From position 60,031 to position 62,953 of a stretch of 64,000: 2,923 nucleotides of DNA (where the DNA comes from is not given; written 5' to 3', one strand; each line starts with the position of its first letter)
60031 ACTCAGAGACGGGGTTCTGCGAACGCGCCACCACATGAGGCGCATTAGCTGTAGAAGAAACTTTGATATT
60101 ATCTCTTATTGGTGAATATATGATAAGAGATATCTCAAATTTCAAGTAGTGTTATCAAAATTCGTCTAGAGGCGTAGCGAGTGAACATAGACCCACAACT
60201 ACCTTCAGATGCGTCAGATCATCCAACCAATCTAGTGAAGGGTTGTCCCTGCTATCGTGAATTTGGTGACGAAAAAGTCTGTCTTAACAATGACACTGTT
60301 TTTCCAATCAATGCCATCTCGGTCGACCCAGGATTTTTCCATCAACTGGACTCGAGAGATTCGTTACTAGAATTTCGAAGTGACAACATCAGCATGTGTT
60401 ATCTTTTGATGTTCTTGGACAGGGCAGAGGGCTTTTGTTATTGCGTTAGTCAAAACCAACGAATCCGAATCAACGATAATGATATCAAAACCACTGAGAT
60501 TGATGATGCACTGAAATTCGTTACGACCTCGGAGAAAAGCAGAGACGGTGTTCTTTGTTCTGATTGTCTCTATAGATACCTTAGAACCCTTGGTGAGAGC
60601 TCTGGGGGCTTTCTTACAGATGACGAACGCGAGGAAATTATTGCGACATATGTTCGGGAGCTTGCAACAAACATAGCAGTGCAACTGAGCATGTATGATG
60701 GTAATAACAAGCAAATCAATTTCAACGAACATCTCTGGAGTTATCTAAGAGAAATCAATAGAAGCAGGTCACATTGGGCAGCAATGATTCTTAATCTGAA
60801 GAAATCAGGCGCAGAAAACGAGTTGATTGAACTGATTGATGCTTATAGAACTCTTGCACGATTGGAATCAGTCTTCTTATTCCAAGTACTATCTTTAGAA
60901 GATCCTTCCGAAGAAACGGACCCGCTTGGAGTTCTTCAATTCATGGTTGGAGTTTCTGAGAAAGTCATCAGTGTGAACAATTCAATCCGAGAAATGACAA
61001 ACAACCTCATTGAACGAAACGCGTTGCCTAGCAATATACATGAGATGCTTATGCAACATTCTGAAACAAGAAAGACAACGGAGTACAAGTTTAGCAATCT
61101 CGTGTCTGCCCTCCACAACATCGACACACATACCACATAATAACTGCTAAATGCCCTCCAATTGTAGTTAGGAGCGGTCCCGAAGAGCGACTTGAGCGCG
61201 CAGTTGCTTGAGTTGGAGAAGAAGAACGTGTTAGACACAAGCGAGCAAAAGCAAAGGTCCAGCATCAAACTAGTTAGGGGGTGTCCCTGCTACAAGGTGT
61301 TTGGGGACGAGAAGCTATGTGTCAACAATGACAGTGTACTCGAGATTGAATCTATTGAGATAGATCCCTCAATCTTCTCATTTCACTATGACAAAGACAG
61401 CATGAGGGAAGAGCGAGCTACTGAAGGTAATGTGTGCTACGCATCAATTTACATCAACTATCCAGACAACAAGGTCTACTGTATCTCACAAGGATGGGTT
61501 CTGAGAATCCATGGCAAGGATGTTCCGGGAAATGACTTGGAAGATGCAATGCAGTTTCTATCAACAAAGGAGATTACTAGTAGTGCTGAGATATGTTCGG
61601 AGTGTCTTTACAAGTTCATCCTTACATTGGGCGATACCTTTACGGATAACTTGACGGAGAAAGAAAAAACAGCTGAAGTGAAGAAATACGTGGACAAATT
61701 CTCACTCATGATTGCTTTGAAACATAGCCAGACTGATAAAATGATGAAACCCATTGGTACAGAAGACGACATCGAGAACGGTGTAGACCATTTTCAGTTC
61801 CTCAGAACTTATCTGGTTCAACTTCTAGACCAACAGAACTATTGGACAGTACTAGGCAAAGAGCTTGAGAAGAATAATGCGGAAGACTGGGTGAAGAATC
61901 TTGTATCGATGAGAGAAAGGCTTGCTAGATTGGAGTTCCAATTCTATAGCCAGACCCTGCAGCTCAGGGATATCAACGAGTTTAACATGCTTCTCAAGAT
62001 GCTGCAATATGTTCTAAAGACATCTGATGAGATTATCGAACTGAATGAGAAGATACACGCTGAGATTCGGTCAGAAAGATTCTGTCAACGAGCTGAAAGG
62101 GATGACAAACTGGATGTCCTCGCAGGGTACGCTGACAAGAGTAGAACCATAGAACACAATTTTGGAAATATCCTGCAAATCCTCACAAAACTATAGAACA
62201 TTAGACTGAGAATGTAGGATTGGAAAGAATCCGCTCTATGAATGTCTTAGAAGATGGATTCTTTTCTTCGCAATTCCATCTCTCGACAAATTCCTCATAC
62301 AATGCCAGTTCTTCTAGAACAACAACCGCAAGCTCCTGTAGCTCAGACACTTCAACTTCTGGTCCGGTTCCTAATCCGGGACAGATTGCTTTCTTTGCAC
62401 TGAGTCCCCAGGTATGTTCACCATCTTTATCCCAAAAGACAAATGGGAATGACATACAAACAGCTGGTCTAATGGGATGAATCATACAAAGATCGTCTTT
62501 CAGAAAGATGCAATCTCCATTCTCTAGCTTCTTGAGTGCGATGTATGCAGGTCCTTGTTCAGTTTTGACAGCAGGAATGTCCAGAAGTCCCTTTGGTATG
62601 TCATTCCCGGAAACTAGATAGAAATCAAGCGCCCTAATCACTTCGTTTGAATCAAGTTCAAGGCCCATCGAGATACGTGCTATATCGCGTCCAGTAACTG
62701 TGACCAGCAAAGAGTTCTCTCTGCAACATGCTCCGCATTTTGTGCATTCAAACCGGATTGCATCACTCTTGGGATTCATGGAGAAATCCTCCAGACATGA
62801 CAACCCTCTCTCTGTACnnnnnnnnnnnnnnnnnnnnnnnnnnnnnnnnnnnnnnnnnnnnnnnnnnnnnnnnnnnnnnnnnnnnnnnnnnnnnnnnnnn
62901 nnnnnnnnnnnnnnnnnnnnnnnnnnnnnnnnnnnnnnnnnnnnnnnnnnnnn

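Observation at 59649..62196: RHH regulator, then a perfect palindrome, then two tandem paralogous Cys-motif proteins of unknown family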

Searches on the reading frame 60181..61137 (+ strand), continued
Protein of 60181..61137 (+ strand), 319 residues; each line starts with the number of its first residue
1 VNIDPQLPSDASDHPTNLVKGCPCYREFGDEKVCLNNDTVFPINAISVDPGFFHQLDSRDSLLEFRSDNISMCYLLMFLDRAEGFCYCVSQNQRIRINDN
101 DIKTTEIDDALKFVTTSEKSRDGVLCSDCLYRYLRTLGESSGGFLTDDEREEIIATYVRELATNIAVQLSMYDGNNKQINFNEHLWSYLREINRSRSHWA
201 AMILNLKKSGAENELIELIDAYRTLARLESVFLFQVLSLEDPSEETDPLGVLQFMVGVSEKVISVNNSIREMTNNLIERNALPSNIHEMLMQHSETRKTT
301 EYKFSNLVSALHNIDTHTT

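Call 89: search_protein_families(library=pfam, proteins=[L087:2518-3597:+, L087:3597-4892:+, L087:4926-5384:+, L087:5403-6560:-, L087:1412-2383:-, L087:708-1412:-, L088:697-1791:-, L088:254-697:-, L087:6703-7542:+], max_evalue=0.001)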
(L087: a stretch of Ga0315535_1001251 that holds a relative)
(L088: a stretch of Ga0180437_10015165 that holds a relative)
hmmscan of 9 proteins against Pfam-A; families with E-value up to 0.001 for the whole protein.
L087:2518-3597:+ (360 aa): 2 families
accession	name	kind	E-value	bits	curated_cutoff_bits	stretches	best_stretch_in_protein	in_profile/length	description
PF00149.33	Metallophos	-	1.3e-11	45.8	21.5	1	3-156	2-139/191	Calcineurin-like phosphoesterase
PF12850.12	Metallophos_2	-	3.5e-06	27.6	27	1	3-188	2-124/154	Calcineurin-like phosphoesterase superfamily domain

L087:3597-4892:+ (432 aa): 8 families
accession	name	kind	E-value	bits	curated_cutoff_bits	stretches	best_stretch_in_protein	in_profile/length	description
PF02463.25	SMC_N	-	2.7e-23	83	40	1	1-421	1-214/220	RecF/RecN/SMC N terminal domain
PF13476.12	AAA_23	-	5.4e-23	83.1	27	1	4-222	1-196/201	AAA domain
PF13175.12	AAA_15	-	6.1e-13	49.6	32.1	1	1-404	1-369/374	AAA ATPase domain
PF13304.12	AAA_21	-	1.2e-10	42.4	27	1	25-404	2-298/304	AAA domain, putative AbiEii toxin, Type IV TA system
PF13555.12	AAA_29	-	1.8e-06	28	27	1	3-43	2-43/61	P-loop containing region of AAA domain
PF13558.12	SbcC_Walker_B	-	1.3e-05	25.8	27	1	333-385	30-83/90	SbcC/RAD50-like, Walker B motif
PF00005.33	ABC_tran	-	0.00029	21.9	25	0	18-42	6-31/137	ABC transporter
PF13514.12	AAA_27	-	0.00048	20.2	22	0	2-52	3-56/206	AAA domain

L087:4926-5384:+ (153 aa): 0 families

L087:5403-6560:- (386 aa): 6 families
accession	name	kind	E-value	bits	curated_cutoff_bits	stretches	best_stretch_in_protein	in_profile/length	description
PF07992.20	Pyr_redox_2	-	2.8e-50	171.8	26.1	1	2-270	11-278/291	Pyridine nucleotide-disulphide oxidoreductase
PF18267.7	Rubredoxin_C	-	2.7e-16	59.7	25.9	1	303-372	1-69/70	Rubredoxin NAD+ reductase C-terminal domain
PF00070.33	Pyr_redox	-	2.5e-14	54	22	1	136-207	3-75/82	Pyridine nucleotide-disulphide oxidoreductase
PF13738.12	Pyr_redox_3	-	1.1e-08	35.2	30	1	44-263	79-305/305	Pyridine nucleotide-disulphide oxidoreductase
PF03486.20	HI0933_like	-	5e-06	26.6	50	0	163-232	97-168/244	HI0933-like protein Rossmann domain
PF01266.30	DAO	-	0.00085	19.4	27.9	0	180-242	155-217/353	FAD dependent oxidoreductase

L087:1412-2383:- (324 aa): 1 family
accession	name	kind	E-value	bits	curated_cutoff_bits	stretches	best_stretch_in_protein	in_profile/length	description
PF02517.21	Rce1-like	-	2.4e-18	66.6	22.4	1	135-241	4-93/93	Type II CAAX prenyl endopeptidase Rce1-like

L087:708-1412:- (235 aa): 0 families

L088:697-1791:- (365 aa): 5 families
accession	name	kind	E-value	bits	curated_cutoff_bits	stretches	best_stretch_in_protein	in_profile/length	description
PF08423.17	Rad51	-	1.4e-51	175.6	22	1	76-303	4-235/244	Rad51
PF00154.27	RecA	-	3.2e-08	33.8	27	1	57-283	9-224/262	recA bacterial DNA recombination protein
PF14520.12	HHH_5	-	3.5e-07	31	27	1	3-57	3-57/57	Helix-hairpin-helix domain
PF13481.12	AAA_25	-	5.9e-06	26.5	27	1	89-207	24-157/195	AAA domain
PF06745.19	ATPase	-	4.1e-05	23.5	26.6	0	83-121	4-42/231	KaiC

L088:254-697:- (148 aa): 0 families

L087:6703-7542:+ (280 aa): 3 families
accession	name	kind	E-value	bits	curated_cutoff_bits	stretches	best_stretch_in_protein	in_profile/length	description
PF13419.12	HAD_2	-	3.9e-12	47.1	23.8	1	116-242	47-173/178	Haloacid dehalogenase-like hydrolase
PF00702.32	Hydrolase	-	1.3e-11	45.8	26.4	1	38-238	1-188/191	haloacid dehalogenase-like hydrolase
PF13242.12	Hydrolase_like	-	5.8e-05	23.4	22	1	202-271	3-75/75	HAD-hyrolase-like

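Call 95: search_protein_families(library=padloc, proteins=[L087:2518-3597:+, L087:3597-4892:+, L087:4926-5384:+, window:60181-61137:+], max_evalue=0.001)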
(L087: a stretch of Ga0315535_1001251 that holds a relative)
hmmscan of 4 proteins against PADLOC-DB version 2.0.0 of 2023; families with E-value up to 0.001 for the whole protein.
L087:2518-3597:+ (360 aa): 1 family
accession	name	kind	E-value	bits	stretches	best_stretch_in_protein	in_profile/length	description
PDLC04908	PDC-S10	-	0.00068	16.9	0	41-87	29-72/223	-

L087:3597-4892:+ (432 aa): 129 families (the best 25 are shown)
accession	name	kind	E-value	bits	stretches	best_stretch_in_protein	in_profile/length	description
PDLC04135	mad3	-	1.9e-37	127.7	1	1-426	1-345/374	mads_3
PDLC02747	PbeC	-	2e-23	81.1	2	146-408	378-631/632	PbeC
PDLC03859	LmuB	-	2.7e-23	81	2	2-200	5-224/611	-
PDLC02741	PbeC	-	2.7e-20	70.4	2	178-414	387-628/644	PbeC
PDLC02668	DndD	-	9.1e-17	59.3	2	2-129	3-145/659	DndD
PDLC02756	PbeC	-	2.4e-16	57.9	2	2-111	3-132/643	PbeC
PDLC02714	PbeC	-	7.8e-16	56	2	181-405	394-626/651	PbeC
PDLC02663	DndD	-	4.9e-15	53.4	2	169-389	401-619/675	DndD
PDLC02979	AriA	-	5e-15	54.2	1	1-404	1-368/373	-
PDLC02753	PbeC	-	1.8e-14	51.1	2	175-410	391-630/648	PbeC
PDLC02750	PbeC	-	2.8e-14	50.6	2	168-352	379-553/629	PbeC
PDLC02722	PbeC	-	3e-14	50.6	2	175-401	377-608/643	PbeC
PDLC02740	PbeC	-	3.2e-14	50.7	2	126-341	333-562/648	PbeC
PDLC00271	PtuA1|PtuA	-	2.3e-13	48.5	1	2-98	3-105/421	AAA ATPase domain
PDLC02730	PbeC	-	3.9e-13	47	2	174-332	395-563/651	PbeC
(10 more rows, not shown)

L087:4926-5384:+ (153 aa): 0 families

window:60181-61137:+ (319 aa): 0 families

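Call 96: search_protein_families(library=ncbifam, proteins=[L087:2518-3597:+, L087:3597-4892:+, P0417], max_evalue=0.00001)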
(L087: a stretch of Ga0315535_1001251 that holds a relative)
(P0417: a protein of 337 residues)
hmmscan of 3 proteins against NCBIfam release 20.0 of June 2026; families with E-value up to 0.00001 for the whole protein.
L087:2518-3597:+ (360 aa): 7 families
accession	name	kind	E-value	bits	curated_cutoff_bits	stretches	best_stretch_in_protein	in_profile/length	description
NF041031.1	Mre11_Sulfo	equivalog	3.7e-26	92.3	500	1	4-352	2-357/374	DNA double-strand break repair protein Mre11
TIGR00619.1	sbcd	subfamily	4.8e-14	52.8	77.65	1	3-86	2-86/252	exonuclease subunit SbcD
NF041029.1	Mre11_Pyroc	equivalog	7.4e-14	51.4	600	1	3-107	2-104/438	DNA double-strand break repair protein Mre11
NF041030.1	Mre11_Halo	equivalog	5.4e-13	48.8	550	1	1-88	1-89/361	DNA double-strand break repair protein Mre11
NF041753.2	sbcd_Staph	equivalog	7.6e-07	28.3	480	1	3-87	2-87/375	exonuclease subunit SbcD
TIGR04123.1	P_estr_lig_assc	hypoth_equivalog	1.6e-06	27.7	150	1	7-89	26-111/207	ligase-associated DNA damage response endonuclease PdeM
NF008206.2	PRK10966.1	equivalog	6.2e-06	25.6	450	0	3-86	2-85/380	exonuclease subunit SbcD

L087:3597-4892:+ (432 aa): 30 families (the best 25 are shown)
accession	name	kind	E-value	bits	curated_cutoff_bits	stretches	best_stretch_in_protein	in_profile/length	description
NF041034.1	Rad50_Sulf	equivalog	3e-47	161.1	1000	2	2-149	3-137/872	DNA double-strand break repair ATPase Rad50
NF041035.1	Rad50_Halo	equivalog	1.1e-44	153.1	1000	2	2-267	3-255/883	DNA double-strand break repair ATPase Rad50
NF002572.0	PRK02224.1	equivalog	1.4e-43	149.4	1087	2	2-266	3-254/888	DNA double-strand break repair ATPase Rad50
NF002244.0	PRK01156.1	equivalog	3e-41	141.4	847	2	2-163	3-156/895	DNA double-strand break repair ATPase Rad50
NF003034.1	PRK03918.1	equivalog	3.2e-39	134.6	700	2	2-224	3-214/878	DNA double-strand break repair ATPase Rad50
TIGR00618.1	sbcc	subfamily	2.4e-28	98.6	478.5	1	3-216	4-228/1043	exonuclease subunit SbcC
NF053563.1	Rkd4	equivalog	1.8e-26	92.6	860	1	2-204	3-193/747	arcadin-4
TIGR02169.1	SMC_prok_A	equivalog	1.4e-20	72.7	729.4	1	2-289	2-289/1165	chromosome segregation protein SMC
TIGR00611.2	recf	equivalog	1.9e-17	63.5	172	1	2-96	1-91/339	DNA replication/repair protein RecF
NF010680.0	PRK14079.1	equivalog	7.4e-14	51.5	386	1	3-78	4-74/349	recombination protein F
TIGR03185.1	DNA_S_dndD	equivalog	3.7e-11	42.2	245.85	0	171-386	378-595/650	DNA sulfur modification protein DndD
NF000355.4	ribo_prot_ABC_F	equivalog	4.8e-10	38.9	380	0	6-42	322-359/499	ribosomal protection-like ABC-F family protein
TIGR02857.1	CydD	equivalog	5.4e-10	38.8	435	1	346-418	463-529/529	thiol reductant ABC exporter subunit CydD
TIGR02168.1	SMC_prok_B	equivalog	6.3e-10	37.5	567.35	1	2-43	2-44/1181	chromosome segregation protein SMC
NF045487.1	ASRP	equivalog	6.9e-10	38.2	300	1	15-277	7-253/593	archaea-specific SMC-related protein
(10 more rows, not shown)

P0417 (337 aa): 3 families
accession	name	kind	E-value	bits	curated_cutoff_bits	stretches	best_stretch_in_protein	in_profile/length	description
TIGR00231.1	small_GTP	domain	3.1e-19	69.3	42.5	1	4-159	6-161/164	GTP-binding protein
NF009381.0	PRK12740.1-5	subfamily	1.2e-06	27.2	583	1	15-160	46-181/692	elongation factor G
NF000908.1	PRK00089.1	equivalog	2e-06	27.3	237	0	68-174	80-177/291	GTPase Era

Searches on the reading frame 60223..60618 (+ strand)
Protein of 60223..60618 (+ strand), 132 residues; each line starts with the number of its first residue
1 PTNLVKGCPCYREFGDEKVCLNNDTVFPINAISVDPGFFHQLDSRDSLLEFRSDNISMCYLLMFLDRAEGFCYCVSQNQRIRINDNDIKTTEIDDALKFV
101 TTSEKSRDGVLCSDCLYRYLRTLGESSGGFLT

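Call 47: predict_structure(alignment_id=A3)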
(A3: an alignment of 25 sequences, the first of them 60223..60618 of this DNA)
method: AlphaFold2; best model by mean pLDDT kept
length: 132 residues; sequences in the alignment: 25
mean_pLDDT: 78.7   pTM: 0.76
mean pLDDT of the five models: 78.7, 48.7, 46.8, 45.6, 42.4
residues with pLDDT >= 90: 32; 70-90: 73; 50-70: 15; < 50: 12
segments of 3 or more residues with pLDDT < 50: 103-107, 126-132
pLDDT, mean of each block of 10 residues (from residue 1): 82 87 86 75 89 88 91 92 88 80 48 75 51 30
secondary structure, 60 per line:
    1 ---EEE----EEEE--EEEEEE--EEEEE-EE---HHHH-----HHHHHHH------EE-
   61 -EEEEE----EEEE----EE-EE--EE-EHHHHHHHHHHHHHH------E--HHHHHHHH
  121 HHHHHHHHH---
elements in order: E4-6 E11-14 E17-22 E25-29 H36-39 H45-51 E62-66 E71-74 H90-103 H113-129

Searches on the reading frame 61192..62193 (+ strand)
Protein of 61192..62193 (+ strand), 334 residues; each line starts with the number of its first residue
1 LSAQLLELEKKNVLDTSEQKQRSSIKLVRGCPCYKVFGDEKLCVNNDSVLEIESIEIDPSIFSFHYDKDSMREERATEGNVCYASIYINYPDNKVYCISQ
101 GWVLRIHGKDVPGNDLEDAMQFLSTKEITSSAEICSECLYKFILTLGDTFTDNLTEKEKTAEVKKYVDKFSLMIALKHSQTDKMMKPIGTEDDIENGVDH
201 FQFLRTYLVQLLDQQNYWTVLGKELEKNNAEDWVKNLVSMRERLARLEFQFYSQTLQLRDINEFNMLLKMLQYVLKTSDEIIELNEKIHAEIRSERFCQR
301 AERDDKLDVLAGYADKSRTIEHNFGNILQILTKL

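Call 4: search_protein_families(library=pfam, proteins=[window:61192-62193:+], max_evalue=1)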
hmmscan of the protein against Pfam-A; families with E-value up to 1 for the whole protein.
window:61192-62193:+ (334 aa): 2 families
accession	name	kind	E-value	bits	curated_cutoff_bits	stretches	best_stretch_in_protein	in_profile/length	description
PF11180.13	DUF2968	-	0.021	14.8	27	1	205-250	56-100/180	Protein of unknown function (DUF2968)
PF25190.1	Tad5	-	0.19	12.3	27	1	245-304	37-98/123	Type I Thoeris inhibitor Tad5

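Call 8: find_homologous_proteins(query=window:61192-62193:+)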
Query window:61192-62193:+ (334 aa): 223 proteins with E <= 0.001 among 1479 candidates; the best 120 are listed.
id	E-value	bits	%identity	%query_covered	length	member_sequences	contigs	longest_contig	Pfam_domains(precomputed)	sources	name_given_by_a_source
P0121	1.6e-219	745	100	100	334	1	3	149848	-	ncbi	ncbi:MAG: hypothetical protein ACFFE2_03280 [Candidatus Thorarchaeota archaeon]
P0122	6.7e-217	737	100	99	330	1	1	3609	-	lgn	-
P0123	3.3e-212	721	100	96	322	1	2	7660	-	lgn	-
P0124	4.0e-196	669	92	96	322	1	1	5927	-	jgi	jgi:hypothetical protein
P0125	5.9e-190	648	87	99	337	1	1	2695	-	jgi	jgi:hypothetical protein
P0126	7.2e-189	645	86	98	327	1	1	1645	-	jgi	jgi:hypothetical protein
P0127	2.2e-188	643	88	96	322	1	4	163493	-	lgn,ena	-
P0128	2.2e-188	643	88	96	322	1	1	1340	-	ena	-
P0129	5.8e-187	639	86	96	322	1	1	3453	-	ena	-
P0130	1.7e-186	637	86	96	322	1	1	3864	-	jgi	jgi:hypothetical protein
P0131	2.2e-186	637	85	99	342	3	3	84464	-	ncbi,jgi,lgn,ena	-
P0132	5.8e-186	635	86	96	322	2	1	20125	-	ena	-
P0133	7.4e-186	635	86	96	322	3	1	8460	-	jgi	jgi:hypothetical protein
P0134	1.6e-185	634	86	96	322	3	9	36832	-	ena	-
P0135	3.2e-185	633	85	96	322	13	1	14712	-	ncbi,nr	ncbi:MAG: hypothetical protein EAX87_13370 [Candidatus Thorarchaeota archaeon]|nr:hypothetical prote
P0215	7.3e-154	530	71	96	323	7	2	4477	-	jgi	jgi:transcription initiation factor TFIIIB Brf1 subunit/transcription initiation factor TFIIB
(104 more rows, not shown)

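Call 73: search_protein_families(library=ncbifam, proteins=[window:61192-62193:+], max_evalue=0.01)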
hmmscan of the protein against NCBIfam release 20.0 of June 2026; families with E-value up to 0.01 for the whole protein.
window:61192-62193:+ (334 aa): 0 families

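Call 95: search_protein_families(library=padloc, proteins=[window:61192-62193:+], max_evalue=0.001)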
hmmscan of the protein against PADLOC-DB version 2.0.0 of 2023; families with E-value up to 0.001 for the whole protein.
window:61192-62193:+ (334 aa): 0 families

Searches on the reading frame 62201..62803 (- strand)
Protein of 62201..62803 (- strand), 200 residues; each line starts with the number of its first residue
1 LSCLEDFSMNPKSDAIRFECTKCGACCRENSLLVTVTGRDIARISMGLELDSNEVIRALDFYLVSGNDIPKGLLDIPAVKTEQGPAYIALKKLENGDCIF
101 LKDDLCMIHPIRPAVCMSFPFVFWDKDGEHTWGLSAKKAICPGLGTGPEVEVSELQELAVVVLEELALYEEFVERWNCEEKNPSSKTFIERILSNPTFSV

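Call 4: search_protein_families(library=pfam, proteins=[window:62201-62803:-], max_evalue=1)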
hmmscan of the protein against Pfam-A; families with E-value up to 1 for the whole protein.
window:62201-62803:- (200 aa): 1 family
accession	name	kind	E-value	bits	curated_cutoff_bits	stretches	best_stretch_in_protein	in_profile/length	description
PF03692.20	CxxCxxCC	-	1.6e-11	45.1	23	1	19-130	1-73/85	Putative zinc- or iron-chelating domain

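Call 73: search_protein_families(library=ncbifam, proteins=[window:62201-62800:-], max_evalue=0.01)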
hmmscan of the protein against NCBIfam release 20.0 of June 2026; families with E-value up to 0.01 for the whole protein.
window:62201-62800:- (199 aa): 0 families
